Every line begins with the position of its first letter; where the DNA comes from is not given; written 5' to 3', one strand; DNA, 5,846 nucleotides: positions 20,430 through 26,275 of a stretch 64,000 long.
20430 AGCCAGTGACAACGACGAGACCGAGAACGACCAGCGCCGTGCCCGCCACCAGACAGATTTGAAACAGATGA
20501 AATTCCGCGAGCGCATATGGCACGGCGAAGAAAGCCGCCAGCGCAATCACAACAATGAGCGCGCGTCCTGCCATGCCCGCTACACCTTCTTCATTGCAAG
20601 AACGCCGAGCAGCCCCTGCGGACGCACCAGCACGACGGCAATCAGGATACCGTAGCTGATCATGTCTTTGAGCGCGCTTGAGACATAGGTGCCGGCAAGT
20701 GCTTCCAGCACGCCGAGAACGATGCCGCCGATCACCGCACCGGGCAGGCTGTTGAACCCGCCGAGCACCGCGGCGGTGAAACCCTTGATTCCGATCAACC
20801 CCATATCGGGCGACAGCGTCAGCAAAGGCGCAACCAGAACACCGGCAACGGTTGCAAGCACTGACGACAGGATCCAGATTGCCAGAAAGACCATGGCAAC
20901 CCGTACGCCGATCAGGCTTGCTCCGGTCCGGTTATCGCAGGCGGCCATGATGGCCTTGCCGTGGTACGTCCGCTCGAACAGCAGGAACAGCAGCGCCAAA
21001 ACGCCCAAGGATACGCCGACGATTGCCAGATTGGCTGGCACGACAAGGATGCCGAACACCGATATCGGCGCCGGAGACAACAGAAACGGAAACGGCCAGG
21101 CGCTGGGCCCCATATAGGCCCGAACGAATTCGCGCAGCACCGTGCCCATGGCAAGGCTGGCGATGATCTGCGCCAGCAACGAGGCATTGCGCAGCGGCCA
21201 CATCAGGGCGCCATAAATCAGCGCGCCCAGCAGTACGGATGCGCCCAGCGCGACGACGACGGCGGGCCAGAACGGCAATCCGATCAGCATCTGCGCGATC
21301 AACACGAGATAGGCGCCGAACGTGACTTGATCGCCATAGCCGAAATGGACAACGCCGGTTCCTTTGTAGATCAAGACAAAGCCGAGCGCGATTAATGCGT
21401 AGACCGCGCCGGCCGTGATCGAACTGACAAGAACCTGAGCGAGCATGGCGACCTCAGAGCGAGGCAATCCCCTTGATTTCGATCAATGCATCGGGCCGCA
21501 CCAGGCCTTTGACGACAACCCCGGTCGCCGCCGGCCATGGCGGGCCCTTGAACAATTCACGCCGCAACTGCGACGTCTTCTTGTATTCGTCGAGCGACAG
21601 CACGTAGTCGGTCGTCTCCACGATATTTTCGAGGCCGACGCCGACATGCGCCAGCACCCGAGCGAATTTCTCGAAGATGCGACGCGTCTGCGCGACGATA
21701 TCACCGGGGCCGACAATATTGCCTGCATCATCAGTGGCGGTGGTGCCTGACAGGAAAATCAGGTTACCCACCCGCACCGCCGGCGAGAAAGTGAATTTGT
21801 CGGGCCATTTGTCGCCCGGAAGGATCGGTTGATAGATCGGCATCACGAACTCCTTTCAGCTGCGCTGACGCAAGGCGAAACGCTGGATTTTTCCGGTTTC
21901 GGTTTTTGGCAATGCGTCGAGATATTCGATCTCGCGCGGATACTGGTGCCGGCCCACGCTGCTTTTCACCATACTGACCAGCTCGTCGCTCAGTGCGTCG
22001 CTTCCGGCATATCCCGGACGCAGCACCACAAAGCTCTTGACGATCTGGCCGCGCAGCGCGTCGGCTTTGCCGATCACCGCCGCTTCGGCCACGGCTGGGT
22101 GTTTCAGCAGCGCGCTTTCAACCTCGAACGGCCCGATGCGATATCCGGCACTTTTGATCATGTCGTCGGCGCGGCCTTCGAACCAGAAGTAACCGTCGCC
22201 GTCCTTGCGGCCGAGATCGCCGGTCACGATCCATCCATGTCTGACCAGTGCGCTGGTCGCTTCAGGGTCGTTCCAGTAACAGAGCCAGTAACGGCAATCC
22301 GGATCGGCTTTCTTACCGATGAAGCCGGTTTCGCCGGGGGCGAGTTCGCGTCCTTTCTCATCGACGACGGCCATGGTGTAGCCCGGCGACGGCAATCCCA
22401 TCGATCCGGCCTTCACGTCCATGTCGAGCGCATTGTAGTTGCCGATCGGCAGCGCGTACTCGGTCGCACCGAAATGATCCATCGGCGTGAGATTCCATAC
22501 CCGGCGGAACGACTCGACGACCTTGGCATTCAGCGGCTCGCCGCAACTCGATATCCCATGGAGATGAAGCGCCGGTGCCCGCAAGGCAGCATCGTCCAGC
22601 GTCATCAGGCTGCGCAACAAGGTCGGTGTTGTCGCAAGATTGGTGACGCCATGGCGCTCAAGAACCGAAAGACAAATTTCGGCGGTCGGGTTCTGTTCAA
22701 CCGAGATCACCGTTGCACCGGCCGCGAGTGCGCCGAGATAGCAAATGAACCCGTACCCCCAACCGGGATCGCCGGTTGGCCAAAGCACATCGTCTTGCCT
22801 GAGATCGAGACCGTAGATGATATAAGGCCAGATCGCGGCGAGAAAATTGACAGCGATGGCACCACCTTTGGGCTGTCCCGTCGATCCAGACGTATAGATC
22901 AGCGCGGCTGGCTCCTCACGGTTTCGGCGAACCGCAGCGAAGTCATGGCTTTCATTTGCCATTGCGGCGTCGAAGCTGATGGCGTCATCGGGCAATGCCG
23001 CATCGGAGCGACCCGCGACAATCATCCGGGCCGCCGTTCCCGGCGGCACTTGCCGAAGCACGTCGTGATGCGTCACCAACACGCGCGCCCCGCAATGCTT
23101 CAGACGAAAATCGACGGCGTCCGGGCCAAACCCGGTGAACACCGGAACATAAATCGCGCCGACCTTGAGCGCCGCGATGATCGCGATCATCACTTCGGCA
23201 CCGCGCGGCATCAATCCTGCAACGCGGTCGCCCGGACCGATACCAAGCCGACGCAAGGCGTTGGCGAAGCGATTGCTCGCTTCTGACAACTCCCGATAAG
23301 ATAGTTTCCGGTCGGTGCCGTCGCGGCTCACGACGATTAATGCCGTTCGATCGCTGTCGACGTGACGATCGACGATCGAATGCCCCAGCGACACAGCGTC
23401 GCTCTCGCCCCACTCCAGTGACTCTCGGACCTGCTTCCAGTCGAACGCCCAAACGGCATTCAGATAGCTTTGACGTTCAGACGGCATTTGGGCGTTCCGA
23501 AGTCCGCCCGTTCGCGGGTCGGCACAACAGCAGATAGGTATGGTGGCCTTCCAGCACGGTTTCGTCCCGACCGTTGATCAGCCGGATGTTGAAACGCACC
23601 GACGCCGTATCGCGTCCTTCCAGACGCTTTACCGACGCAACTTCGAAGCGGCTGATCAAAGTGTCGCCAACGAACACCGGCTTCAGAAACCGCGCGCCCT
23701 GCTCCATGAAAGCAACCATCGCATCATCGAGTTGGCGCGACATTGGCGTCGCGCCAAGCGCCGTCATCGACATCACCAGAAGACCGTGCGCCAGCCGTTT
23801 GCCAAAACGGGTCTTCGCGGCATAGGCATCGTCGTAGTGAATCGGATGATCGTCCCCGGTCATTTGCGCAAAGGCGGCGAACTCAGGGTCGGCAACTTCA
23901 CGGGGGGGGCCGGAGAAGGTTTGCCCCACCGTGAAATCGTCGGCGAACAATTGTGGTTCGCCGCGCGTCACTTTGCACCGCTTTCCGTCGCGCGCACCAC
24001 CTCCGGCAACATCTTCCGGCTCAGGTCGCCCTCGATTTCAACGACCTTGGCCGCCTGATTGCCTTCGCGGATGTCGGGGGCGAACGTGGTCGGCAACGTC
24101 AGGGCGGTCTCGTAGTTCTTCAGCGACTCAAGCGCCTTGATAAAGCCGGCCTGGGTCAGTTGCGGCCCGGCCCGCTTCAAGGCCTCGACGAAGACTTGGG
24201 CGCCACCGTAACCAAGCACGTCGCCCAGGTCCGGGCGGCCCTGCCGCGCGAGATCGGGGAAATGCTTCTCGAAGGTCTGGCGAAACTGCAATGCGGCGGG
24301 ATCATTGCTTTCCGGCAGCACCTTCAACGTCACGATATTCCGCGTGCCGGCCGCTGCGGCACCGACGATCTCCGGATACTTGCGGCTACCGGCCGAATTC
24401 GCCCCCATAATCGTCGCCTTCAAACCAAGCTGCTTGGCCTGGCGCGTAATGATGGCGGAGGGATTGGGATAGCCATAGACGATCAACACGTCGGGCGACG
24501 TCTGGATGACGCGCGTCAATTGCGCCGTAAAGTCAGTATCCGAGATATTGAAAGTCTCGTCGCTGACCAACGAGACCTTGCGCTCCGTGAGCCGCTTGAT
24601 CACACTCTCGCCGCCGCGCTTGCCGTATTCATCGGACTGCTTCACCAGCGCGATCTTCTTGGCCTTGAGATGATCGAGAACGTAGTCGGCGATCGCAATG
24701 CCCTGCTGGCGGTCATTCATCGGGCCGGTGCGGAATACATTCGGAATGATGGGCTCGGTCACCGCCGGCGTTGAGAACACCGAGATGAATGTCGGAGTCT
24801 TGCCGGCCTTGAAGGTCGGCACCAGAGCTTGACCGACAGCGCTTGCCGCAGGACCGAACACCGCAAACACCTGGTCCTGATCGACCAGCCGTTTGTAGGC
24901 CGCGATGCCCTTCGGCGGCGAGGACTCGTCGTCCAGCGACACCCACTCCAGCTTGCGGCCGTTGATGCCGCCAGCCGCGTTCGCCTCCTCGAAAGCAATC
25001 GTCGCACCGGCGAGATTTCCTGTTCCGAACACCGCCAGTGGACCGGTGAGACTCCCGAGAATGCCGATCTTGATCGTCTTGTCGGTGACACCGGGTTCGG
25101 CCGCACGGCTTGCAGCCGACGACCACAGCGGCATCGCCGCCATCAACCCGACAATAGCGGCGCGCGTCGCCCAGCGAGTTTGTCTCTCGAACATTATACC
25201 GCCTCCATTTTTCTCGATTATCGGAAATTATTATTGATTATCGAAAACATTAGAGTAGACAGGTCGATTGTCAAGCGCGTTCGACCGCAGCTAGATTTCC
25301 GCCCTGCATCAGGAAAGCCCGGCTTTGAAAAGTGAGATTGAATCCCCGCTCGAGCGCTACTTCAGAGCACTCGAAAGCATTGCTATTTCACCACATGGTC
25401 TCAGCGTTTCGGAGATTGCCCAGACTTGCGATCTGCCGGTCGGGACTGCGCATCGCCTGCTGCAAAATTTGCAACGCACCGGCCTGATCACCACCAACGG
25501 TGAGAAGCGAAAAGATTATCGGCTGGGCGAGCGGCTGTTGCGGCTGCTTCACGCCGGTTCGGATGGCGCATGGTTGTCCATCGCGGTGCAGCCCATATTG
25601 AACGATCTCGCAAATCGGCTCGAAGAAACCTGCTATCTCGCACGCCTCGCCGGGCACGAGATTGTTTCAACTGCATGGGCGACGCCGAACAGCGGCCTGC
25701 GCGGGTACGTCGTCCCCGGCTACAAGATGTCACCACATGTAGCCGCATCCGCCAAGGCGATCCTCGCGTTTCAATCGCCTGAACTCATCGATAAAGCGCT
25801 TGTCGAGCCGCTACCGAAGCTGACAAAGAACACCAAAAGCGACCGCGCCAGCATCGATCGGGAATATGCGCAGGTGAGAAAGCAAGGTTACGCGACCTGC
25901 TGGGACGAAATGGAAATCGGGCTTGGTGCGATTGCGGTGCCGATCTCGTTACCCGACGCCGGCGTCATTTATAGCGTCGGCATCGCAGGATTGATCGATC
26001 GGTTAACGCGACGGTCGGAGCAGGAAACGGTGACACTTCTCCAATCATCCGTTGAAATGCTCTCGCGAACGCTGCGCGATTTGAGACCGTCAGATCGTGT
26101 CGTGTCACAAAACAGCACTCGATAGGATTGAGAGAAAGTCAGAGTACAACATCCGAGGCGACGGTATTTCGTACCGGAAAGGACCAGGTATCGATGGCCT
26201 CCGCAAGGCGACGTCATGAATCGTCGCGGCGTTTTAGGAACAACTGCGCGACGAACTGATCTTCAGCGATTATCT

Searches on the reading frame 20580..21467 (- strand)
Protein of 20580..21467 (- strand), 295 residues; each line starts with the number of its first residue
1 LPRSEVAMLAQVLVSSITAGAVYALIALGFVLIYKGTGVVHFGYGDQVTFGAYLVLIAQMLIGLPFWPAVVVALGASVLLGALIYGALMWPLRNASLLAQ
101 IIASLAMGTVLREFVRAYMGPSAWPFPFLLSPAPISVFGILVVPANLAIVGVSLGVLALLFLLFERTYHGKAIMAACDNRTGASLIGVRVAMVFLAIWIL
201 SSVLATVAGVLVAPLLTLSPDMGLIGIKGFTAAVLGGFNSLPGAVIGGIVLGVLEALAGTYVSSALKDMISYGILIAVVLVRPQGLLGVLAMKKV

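Call 89: search_protein_families(library=pfam, proteins=[window:20580-21467:-], max_evalue=0.000001)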
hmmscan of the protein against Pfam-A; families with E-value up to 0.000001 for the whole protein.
window:20580-21467:- (295 aa): 1 family
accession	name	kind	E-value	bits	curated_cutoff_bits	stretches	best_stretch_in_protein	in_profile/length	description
PF02653.21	BPD_transp_2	-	8.3e-32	110.8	26.8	1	13-279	2-269/269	Branched-chain amino acid transport system / permease component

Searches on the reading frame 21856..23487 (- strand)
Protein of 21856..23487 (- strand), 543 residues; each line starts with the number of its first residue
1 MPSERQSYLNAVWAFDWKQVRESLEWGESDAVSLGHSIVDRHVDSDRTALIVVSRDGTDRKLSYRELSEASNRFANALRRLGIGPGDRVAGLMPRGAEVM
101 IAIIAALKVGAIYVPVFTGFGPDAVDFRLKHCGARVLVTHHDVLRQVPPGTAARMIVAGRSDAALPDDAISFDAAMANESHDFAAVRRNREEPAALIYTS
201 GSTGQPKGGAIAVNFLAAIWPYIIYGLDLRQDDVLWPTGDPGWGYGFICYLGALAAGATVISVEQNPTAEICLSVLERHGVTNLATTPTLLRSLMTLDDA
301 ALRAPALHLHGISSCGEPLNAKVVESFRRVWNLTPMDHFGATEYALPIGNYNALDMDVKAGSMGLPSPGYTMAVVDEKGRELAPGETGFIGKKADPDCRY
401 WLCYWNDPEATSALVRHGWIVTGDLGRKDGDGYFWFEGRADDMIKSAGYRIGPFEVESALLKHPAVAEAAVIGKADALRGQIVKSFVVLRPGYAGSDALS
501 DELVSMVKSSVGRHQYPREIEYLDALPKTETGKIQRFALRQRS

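Call 89: search_protein_families(library=pfam, proteins=[window:21856-23487:-], max_evalue=0.000001)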
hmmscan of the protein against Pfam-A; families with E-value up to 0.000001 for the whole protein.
window:21856-23487:- (543 aa): 2 families
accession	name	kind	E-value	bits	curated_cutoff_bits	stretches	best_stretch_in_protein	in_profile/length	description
PF00501.34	AMP-binding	-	2.8e-69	234.2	29.9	1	45-388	9-370/384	AMP-binding enzyme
PF13193.12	AMP-binding_C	-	9.3e-23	81.4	24.5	1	455-533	1-76/76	AMP-binding enzyme C-terminal domain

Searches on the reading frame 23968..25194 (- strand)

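Call 89: search_protein_families(library=pfam, proteins=[window:23968-25194:-], max_evalue=0.000001)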
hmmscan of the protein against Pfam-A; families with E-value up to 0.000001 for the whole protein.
window:23968-25194:- (408 aa): 3 families
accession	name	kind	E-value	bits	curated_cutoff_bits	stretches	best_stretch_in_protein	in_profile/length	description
PF13458.12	Peripla_BP_6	-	2.1e-68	232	31.7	1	40-388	1-339/343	Periplasmic binding protein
PF13433.12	Peripla_BP_5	-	2.6e-19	70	27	1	41-239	1-194/363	Periplasmic binding protein domain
PF01094.35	ANF_receptor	-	2.1e-16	60.4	25.4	1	64-260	6-204/353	Receptor family ligand binding region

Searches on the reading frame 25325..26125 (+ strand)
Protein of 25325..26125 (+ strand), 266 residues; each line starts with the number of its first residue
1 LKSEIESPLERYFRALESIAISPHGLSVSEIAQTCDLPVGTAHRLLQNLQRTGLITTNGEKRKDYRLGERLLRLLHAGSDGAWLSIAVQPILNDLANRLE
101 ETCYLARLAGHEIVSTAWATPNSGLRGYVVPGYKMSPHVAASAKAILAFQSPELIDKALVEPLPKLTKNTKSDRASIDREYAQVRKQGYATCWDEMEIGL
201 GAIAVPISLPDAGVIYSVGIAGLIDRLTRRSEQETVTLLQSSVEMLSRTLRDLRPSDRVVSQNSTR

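Call 32: search_protein_families(library=pfam, proteins=[window:25325-26125:+], max_evalue=0.00001)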
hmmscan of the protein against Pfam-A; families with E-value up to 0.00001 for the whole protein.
window:25325-26125:+ (266 aa): 3 families
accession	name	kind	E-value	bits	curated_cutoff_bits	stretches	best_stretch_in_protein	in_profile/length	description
PF01614.24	IclR_C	-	1.3e-23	83.8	24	1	86-248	11-174/174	Bacterial transcriptional regulator IclR C-terminal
PF09339.16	HTH_IclR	-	6.9e-12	45.4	22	1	9-58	2-51/52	IclR helix-turn-helix domain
PF12802.13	MarR_2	-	6.6e-08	33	27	1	12-57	7-52/61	MarR family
